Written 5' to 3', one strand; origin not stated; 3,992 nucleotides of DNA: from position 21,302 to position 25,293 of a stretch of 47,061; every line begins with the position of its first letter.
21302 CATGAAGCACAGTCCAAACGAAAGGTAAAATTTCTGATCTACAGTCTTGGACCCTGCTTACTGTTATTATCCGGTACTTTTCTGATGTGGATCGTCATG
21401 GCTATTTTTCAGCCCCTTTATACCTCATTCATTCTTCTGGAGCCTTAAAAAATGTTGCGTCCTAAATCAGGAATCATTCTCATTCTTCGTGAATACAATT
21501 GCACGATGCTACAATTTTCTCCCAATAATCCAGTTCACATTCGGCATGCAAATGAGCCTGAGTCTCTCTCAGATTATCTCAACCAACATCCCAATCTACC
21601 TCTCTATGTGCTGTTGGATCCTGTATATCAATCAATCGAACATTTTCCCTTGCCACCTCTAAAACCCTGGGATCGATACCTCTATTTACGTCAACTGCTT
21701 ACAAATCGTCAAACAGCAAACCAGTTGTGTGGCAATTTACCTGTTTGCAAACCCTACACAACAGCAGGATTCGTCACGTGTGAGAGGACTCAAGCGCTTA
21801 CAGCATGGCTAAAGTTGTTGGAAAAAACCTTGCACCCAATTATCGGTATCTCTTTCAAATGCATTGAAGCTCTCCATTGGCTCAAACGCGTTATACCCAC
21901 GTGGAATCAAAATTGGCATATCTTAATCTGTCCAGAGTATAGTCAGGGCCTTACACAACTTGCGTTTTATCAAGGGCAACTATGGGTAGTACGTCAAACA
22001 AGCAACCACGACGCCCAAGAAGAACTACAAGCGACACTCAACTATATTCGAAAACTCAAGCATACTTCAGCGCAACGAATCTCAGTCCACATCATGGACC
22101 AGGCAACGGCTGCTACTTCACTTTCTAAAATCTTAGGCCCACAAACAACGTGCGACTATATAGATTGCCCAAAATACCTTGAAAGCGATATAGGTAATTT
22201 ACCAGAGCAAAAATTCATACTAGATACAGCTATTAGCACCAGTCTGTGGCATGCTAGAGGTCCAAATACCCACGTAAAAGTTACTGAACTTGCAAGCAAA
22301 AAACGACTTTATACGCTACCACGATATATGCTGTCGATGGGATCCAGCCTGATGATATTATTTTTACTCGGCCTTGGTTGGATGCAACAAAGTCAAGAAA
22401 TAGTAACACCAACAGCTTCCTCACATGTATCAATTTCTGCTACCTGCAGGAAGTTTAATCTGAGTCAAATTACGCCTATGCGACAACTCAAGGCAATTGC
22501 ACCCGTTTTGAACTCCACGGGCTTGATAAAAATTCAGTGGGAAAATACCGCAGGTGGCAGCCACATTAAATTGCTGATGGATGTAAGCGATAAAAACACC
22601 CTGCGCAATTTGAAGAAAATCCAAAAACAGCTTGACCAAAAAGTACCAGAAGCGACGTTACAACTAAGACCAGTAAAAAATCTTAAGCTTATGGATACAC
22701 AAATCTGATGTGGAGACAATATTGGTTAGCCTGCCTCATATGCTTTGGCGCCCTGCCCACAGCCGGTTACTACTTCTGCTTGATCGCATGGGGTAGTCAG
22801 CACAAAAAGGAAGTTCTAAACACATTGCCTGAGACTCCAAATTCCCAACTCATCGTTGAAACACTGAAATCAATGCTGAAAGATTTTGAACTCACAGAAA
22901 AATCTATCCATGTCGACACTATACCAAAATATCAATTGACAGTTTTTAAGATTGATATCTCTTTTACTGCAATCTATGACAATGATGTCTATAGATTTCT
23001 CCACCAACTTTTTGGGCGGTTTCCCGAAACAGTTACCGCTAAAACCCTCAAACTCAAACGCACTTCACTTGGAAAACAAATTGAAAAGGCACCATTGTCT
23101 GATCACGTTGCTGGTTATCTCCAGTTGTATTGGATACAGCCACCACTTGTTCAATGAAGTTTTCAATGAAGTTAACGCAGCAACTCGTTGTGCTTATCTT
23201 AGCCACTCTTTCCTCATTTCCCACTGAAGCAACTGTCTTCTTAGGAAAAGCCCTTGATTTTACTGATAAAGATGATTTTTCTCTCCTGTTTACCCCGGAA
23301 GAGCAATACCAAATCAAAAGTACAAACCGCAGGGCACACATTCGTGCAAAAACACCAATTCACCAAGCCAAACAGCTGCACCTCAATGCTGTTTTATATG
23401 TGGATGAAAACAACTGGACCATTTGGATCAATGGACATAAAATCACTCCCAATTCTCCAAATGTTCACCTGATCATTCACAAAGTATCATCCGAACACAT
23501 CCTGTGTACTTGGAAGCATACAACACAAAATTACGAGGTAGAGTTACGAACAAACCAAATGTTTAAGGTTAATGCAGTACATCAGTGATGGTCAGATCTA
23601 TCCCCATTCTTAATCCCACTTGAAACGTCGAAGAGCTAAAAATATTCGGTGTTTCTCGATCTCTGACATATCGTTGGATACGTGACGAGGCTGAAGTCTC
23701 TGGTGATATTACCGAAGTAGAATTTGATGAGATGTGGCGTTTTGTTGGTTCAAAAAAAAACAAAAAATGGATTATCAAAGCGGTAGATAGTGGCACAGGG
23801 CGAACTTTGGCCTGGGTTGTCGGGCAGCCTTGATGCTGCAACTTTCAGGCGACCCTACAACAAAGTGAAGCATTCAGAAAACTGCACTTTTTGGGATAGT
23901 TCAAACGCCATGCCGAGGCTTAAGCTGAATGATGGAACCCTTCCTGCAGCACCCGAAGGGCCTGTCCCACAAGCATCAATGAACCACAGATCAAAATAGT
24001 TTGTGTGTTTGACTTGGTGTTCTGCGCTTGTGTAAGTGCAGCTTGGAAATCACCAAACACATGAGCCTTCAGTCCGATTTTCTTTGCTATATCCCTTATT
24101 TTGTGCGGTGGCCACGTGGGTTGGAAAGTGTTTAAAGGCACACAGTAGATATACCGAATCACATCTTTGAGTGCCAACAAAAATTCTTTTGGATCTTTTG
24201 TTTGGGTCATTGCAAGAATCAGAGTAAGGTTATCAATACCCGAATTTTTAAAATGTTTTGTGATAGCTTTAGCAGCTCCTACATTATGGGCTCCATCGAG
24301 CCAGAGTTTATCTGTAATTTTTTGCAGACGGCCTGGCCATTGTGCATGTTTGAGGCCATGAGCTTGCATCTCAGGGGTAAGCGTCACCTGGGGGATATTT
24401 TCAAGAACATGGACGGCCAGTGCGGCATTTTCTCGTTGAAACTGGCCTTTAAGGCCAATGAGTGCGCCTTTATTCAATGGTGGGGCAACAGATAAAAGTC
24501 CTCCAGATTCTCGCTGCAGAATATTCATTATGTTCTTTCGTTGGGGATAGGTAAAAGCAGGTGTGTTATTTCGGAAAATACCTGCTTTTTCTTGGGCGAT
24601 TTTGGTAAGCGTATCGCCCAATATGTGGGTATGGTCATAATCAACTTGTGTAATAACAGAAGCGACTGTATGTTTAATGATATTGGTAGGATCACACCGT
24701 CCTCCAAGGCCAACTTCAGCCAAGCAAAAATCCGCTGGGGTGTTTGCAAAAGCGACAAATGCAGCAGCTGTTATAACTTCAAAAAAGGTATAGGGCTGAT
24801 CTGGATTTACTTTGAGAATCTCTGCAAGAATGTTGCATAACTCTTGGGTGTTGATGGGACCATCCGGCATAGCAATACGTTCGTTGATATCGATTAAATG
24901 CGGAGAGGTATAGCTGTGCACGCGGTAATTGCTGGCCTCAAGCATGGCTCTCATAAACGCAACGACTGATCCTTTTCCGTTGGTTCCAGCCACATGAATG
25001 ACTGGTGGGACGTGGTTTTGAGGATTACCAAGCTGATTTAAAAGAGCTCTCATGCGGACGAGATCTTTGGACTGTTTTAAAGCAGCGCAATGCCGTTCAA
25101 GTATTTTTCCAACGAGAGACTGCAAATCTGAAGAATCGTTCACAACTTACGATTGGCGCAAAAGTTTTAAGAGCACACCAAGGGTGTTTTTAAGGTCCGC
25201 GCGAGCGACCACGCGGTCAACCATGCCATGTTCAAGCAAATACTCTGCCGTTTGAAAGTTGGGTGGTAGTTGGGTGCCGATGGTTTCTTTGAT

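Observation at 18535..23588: Five-gene ATPase-platform-alignment operon with no pilin, peptidase or secretin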

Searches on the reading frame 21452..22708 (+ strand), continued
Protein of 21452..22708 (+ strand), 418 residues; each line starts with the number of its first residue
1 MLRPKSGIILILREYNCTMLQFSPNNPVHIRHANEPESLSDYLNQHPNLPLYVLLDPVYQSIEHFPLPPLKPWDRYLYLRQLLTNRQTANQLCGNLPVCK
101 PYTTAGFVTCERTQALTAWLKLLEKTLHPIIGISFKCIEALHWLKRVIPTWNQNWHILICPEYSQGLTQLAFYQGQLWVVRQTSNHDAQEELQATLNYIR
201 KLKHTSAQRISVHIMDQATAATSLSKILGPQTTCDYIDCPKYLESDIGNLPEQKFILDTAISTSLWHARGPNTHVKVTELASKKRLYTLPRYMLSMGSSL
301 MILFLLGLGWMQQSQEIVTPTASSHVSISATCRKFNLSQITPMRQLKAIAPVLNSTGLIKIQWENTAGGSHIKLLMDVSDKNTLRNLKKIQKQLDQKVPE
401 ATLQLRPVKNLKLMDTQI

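Call 78: find_related_loci(query=A1, collection=metagenome_contigs, flank=10000)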
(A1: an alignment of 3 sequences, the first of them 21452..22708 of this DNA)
Query A1 (418 aa) in metagenome_contigs; peptide patterns used: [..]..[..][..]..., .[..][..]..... (x = any residue, [..] = any of these).
135 stretches matched a pattern; 1 encode a relative of the query (tblastn E <= 1e-3); 1 distinct loci.
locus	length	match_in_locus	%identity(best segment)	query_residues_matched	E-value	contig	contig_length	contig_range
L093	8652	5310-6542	48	1-403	6e-131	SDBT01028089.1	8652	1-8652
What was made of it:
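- Tried and rejected: The metagenome scan returned only a contig already held (call 78).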

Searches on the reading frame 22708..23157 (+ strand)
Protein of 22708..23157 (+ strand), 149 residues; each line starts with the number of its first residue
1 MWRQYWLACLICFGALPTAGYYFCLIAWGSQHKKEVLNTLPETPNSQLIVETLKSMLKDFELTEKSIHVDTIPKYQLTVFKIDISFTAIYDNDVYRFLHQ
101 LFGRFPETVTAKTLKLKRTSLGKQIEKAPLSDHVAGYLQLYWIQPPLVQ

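Call 3: search_protein_families(library=pfam, proteins=[window:22708-23157:+], max_evalue=1)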
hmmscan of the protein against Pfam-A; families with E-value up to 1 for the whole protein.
window:22708-23157:+ (149 aa): 3 families
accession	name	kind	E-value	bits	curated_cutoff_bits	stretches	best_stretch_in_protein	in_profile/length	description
PF14014.11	DUF4230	-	0.014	16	27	1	62-128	60-120/148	Protein of unknown function (DUF4230)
PF14401.11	RLAN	-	0.024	14.7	25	1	19-119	30-124/150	RimK-like ATPgrasp N-terminal domain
PF14675.12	FANCI_S1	-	0.032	14.2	26.1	1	29-102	91-156/221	FANCI solenoid 1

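Call 14: search_protein_families(library=ncbifam, proteins=[window:22708-23157:+], max_evalue=1)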
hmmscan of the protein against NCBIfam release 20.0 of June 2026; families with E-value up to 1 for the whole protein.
window:22708-23157:+ (149 aa): 0 families

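Call 50: search_solved_structures(query=A4, max_evalue=10, show_alignments=2)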
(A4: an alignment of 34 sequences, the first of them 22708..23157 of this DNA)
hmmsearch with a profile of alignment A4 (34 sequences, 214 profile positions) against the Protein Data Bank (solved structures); distinct sequences matched with E-value up to 10: 17.
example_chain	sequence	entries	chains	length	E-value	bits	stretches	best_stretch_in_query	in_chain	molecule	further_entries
7wji_D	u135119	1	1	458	0.018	17.8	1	9-84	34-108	Transmembrane protein FAM155A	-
7cm3_B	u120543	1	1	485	0.019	17.7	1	9-84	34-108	Transmembrane protein FAM155A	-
6xiw_B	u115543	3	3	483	0.02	17.6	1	9-84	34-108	Transmembrane protein FAM155A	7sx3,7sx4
20yy_D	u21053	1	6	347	0.049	16.4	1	49-116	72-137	Multidrug efflux RND transporter periplasmic adaptor subunit MexJ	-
9tlo_A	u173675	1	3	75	0.13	15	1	39-90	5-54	Sc-apCC-2-BCL-xL-5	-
9m46_A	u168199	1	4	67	0.14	14.8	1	36-79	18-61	IQ motif and SEC7 domain-containing protein 2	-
1wpa_A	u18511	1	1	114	0.15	14.8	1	43-84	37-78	Occludin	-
3g7c_A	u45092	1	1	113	0.18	14.5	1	43-84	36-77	Occludin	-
7ekn_B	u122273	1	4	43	0.21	14.3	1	37-73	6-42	ipep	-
3jc8_Na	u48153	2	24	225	0.33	13.7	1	18-72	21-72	PilN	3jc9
3iv1_A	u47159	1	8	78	0.58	12.8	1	32-73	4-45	Tumor susceptibility gene 101 protein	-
10aw_A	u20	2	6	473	1.3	11.7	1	28-74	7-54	50 kDa outer membrane protein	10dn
4tko_B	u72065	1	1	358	1.7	11.3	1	42-88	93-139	EmrA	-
9yg4_B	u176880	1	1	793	1.8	11.2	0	39-88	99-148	Intermembrane lipid transfer protein VPS13A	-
4lin_A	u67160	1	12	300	2.2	10.9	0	33-79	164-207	Tail needle protein gp26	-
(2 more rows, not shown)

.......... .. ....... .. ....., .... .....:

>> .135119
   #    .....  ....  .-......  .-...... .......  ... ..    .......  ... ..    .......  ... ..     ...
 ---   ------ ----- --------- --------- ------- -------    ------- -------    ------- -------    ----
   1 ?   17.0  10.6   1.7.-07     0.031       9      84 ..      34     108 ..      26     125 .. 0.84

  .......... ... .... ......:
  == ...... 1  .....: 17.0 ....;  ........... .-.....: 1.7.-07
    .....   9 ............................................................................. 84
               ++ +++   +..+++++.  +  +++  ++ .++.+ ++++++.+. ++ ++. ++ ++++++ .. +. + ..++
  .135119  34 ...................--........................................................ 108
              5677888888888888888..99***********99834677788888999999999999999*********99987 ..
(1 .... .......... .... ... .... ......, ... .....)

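Call 55: search_protein_families(library=pfam, alignment_id=A4, max_evalue=1)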
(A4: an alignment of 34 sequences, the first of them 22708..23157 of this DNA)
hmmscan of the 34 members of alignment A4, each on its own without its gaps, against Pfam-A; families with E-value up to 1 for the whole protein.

A. member 1, window:22708-23157:+ (149 aa): 3 families
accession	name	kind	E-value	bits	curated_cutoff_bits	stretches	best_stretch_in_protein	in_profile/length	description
PF14014.11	DUF4230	-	0.014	16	27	1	62-128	60-120/148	Protein of unknown function (DUF4230)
PF14401.11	RLAN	-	0.024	14.7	25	1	19-119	30-124/150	RimK-like ATPgrasp N-terminal domain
PF14675.12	FANCI_S1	-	0.032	14.2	26.1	1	29-102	91-156/221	FANCI solenoid 1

B. families by the number of members that match (of 34 scanned): 40 families (the first 25 are shown)
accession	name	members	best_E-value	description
PF14316.11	DUF4381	2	0.00082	Domain of unknown function (DUF4381)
PF06711.16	DUF1198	2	0.047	Protein of unknown function (DUF1198)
PF04977.20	DivIC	1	0.0084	Septum formation initiator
PF24420.1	DUF7551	1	0.013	Domain of unknown function (DUF7551)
PF14014.11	DUF4230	1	0.014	Protein of unknown function (DUF4230)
PF16331.10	TolA_bind_tri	1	0.023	TolA binding protein trimerisation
PF14401.11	RLAN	1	0.024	RimK-like ATPgrasp N-terminal domain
PF04332.21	DUF475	1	0.024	Protein of unknown function (DUF475)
PF04612.17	T2SSM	1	0.03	Type II secretion system (T2SS), protein M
PF14675.12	FANCI_S1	1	0.032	FANCI solenoid 1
PF13863.11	DUF4200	1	0.035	Domain of unknown function (DUF4200)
PF24535.1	DUF7598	1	0.043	Domain of unknown function (DUF7598)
PF21105.3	DyP_N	1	0.049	DyP dimeric alpha+beta barrel domain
PF18160.6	SLATT_5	1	0.054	SMODS and SLOG-associating 2TM effector domain family 5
PF06084.16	Cytomega_TRL10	1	0.057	Cytomegalovirus TRL10 protein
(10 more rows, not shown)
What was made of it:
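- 22708..23157 (+): Y: a small bitopic PilN/PilO/GspM-class protein (149 aa, N-terminal transmembrane segment). It is the probable periplasmic partner of X's C-terminal domain. One of 34 members hits Pfam T2SSM at 0.03 (call 55).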

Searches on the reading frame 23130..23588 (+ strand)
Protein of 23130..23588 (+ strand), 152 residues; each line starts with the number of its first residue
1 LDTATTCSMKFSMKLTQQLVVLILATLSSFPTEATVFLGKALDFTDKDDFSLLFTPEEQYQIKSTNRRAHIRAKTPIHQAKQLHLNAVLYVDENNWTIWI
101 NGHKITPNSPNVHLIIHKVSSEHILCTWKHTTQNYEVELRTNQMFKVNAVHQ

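Call 3: search_protein_families(library=pfam, proteins=[window:23130-23588:+], max_evalue=1)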
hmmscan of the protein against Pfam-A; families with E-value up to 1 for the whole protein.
window:23130-23588:+ (152 aa): 2 families
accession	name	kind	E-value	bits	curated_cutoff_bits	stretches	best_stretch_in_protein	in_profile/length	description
PF10640.14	MCEL_TPase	-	0.0068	16.3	27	1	59-147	39-128/198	mRNA capping enzyme catalytic subunit, RNA triphosphatase domain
PF22925.3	TS_C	-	0.015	15.4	27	1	18-111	68-159/202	Trans-sialidase, C-terminal domain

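Call 14: search_protein_families(library=ncbifam, proteins=[window:23154-23588:+], max_evalue=1)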
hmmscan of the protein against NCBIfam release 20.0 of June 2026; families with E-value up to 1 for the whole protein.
window:23154-23588:+ (144 aa): 0 families

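Call 51: search_solved_structures(query=A5, max_evalue=10, show_alignments=2)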
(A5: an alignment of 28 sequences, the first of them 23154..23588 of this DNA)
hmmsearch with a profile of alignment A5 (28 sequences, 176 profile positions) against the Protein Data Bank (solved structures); distinct sequences matched with E-value up to 10: 7.
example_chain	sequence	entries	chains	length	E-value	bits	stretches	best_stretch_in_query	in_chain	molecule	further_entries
2yhf_A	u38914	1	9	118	0.06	16.1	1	80-111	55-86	C-TYPE LECTIN DOMAIN FAMILY 5 MEMBER A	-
1xyn_A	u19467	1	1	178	0.21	14.4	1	76-141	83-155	ENDO-1,4-BETA-XYLANASE I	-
8g4l_bm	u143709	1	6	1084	0.33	13.7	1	88-130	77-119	Titin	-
1xew_X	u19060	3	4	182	0.73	12.6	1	91-137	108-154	SMC protein | Chromosome segregation protein smc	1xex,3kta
4i99_A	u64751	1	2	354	1.6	11.5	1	91-137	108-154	Chromosome partition protein Smc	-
4gl8_A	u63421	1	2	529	2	11.2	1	95-157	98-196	Oligopeptide ABC transporter OppAIV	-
5xns_A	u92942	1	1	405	2.1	11.1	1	91-137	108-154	Chromosome partition protein Smc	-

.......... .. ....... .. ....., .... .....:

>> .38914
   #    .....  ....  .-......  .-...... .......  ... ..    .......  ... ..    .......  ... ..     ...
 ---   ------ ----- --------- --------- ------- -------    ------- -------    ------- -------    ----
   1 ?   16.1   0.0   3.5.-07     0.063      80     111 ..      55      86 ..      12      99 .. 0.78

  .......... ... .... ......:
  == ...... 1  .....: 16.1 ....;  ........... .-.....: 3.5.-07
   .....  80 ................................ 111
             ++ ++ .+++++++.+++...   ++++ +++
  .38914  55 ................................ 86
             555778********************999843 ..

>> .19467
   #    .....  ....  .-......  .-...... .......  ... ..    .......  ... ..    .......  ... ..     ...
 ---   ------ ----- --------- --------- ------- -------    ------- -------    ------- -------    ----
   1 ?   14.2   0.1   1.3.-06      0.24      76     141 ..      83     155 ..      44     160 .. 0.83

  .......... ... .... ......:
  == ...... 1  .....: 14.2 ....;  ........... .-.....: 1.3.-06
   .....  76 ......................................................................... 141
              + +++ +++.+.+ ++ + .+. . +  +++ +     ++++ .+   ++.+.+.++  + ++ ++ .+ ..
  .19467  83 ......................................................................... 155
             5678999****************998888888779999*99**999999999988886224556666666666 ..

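Call 54: search_protein_families(library=pfam, alignment_id=A5, max_evalue=1)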
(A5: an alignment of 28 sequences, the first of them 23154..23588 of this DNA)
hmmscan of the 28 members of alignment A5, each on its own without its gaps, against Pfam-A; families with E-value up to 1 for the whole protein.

A. member 1, window:23154-23588:+ (144 aa): 2 families
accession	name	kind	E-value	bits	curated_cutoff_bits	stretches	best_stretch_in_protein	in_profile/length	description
PF10640.14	MCEL_TPase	-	0.006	16.5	27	1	51-139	39-128/198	mRNA capping enzyme catalytic subunit, RNA triphosphatase domain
PF22925.3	TS_C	-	0.013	15.5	27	1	10-103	68-159/202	Trans-sialidase, C-terminal domain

B. families by the number of members that match (of 28 scanned): 17 families
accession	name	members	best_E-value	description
PF11356.14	T2SSC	1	2e-05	Type II secretion system protein C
PF16537.11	T2SSB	1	2.1e-05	Type II secretion system protein B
PF15241.11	Cylicin_N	1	0.0035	Cylicin N-terminus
PF10640.14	MCEL_TPase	1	0.006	mRNA capping enzyme catalytic subunit, RNA triphosphatase domain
PF24227.1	DUF7443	1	0.01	Domain of unknown function (DUF7443)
PF00529.27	CusB_dom_1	1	0.011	Cation efflux system protein CusB domain 1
PF22925.3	TS_C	1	0.013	Trans-sialidase, C-terminal domain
PF00041.27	fn3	1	0.018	Fibronectin type III domain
PF02535.28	Zip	1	0.018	ZIP Zinc transporter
PF21880.1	DUF6916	1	0.032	Domain of unknown function (DUF6916)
PF20602.3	pAdhesive_8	1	0.043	Putative adhesive domain (group 8)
PF22876.1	SBE2_N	1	0.057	SBE2, N-terminal domain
PF09865.15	DUF2092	1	0.12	Predicted periplasmic protein (DUF2092)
PF14258.12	DUF4350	1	0.12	Domain of unknown function (DUF4350)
PF10152.14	CCDC53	1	0.23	Subunit CCDC53 of WASH complex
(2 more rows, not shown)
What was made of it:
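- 23154..23588 (+): Z: a secreted small protein (144 aa, signal-peptide-like N-terminus) with a conserved 'L.lnG....W.W.NG' motif. It is a candidate PilP / GspC-HR / GspB / MshK-type connector to the secretin. One of 28 members hits Pfam T2SSC (2e-5) and one hits T2SSB (2.1e-5) (call 54).
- Family members of Z hit T2SSC and T2SSB (call 54).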

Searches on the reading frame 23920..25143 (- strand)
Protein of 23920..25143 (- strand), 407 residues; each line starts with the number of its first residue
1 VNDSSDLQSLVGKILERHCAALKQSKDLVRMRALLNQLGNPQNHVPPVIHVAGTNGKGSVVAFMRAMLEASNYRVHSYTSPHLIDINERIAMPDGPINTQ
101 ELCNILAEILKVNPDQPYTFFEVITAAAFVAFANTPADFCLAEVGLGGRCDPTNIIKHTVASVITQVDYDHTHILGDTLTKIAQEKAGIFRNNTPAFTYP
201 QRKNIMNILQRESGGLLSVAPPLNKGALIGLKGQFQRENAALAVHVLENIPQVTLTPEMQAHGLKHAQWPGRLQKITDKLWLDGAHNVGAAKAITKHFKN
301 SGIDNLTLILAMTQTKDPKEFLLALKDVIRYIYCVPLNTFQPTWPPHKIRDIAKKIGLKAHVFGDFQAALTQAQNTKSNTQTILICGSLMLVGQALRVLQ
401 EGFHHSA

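Call 62: search_protein_families(library=pfam, proteins=[window:23920-25143:-], max_evalue=0.001)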
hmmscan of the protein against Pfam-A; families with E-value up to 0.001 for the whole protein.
window:23920-25143:- (407 aa): 2 families
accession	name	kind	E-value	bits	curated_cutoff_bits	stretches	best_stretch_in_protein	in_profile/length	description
PF02875.26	Mur_ligase_C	-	3.1e-09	38.2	28.4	1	271-388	1-126/127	Mur ligase, glutamate ligase domain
PF08245.18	Mur_ligase_M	-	1.6e-06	28.6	24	1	51-194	1-114/200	Mur ligase middle domain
